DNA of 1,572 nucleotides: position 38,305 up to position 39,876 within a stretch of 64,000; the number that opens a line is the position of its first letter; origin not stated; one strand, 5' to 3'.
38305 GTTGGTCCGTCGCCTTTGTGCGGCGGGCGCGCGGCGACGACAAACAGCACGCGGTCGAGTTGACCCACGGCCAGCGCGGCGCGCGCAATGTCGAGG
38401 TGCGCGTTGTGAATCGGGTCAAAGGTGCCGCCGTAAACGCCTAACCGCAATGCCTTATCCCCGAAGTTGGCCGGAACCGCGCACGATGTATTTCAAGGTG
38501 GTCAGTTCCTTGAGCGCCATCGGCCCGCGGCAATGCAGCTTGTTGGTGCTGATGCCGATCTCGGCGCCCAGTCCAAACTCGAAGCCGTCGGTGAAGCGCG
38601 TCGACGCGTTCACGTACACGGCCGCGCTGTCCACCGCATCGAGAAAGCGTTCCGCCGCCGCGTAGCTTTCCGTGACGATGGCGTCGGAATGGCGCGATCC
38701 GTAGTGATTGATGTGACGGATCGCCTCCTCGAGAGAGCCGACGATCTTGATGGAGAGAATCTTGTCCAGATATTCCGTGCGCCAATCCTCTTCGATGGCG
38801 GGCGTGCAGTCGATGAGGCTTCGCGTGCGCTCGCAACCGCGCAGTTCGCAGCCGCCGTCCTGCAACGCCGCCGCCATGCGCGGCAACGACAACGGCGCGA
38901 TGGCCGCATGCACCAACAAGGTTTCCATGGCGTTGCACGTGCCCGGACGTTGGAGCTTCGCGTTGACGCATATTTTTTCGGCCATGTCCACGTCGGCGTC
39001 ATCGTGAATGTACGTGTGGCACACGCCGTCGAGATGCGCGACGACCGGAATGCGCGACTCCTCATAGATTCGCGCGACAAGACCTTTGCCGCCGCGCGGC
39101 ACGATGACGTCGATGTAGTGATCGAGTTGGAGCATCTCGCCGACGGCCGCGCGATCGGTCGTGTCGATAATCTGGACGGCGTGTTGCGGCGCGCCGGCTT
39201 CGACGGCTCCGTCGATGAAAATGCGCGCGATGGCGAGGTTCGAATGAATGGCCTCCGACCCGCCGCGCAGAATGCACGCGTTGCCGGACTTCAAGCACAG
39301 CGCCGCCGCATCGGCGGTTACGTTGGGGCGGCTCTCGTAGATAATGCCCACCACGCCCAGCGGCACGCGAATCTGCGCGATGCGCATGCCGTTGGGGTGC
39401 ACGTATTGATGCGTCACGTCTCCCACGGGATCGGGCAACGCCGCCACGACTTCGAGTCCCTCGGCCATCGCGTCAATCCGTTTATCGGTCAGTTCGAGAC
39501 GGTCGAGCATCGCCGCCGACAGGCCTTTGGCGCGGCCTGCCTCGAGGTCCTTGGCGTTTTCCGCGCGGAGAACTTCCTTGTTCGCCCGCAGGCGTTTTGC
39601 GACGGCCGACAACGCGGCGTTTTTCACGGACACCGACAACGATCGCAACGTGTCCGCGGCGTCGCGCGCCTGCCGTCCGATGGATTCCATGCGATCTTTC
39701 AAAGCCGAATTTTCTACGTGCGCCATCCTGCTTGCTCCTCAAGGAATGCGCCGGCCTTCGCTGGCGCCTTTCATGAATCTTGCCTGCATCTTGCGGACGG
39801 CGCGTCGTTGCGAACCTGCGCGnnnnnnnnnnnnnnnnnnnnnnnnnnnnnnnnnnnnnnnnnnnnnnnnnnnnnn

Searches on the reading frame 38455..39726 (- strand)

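Call 61: search_protein_families(library=pfam, proteins=[window:38455-39726:-], max_evalue=0.0001)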
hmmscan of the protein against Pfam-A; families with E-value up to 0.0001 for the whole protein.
window:38455-39726:- (423 aa): 1 family
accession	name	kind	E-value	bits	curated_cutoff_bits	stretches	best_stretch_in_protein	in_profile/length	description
PF00171.27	Aldedh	-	5.4e-27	94.9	23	1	10-289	28-294/461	Aldehyde dehydrogenase family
